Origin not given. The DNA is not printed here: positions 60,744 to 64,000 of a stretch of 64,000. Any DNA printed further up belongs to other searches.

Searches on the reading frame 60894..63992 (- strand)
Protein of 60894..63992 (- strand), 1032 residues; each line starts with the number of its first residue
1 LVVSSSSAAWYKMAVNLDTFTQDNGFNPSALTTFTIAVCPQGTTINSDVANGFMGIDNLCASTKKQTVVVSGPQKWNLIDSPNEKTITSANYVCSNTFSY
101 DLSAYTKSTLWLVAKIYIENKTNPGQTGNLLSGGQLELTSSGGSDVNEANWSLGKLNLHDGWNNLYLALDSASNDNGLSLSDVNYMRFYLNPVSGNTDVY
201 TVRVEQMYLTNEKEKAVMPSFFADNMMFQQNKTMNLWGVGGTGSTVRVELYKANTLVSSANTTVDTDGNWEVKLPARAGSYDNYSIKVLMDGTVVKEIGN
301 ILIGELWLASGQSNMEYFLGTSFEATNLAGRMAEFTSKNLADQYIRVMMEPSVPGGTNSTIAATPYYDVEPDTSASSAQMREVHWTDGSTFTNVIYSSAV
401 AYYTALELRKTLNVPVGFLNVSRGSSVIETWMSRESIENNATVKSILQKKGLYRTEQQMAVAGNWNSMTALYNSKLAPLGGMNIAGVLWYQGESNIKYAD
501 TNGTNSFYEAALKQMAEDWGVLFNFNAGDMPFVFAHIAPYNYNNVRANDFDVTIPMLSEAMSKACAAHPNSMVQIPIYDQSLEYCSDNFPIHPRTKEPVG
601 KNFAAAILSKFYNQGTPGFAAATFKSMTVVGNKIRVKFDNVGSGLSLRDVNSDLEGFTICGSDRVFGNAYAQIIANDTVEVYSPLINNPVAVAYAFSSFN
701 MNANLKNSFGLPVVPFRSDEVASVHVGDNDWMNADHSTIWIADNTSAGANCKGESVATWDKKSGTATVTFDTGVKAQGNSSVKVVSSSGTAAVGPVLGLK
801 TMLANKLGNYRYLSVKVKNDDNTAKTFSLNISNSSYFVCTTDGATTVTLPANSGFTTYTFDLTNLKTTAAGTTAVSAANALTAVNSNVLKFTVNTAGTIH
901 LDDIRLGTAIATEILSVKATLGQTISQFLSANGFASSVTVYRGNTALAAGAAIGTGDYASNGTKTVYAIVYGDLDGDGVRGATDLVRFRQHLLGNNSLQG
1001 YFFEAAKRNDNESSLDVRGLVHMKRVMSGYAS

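Call 8: search_protein_families(library=pfam, proteins=[window:60894-63992:-], max_evalue=0.01)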
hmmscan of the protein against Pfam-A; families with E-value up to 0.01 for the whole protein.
window:60894-63992:- (1032 aa): 1 family
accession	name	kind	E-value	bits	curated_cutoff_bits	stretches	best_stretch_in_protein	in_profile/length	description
PF03629.24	SASA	-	1e-07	32.2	24.8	1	410-541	77-172/226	Carbohydrate esterase, sialic acid-specific acetylesterase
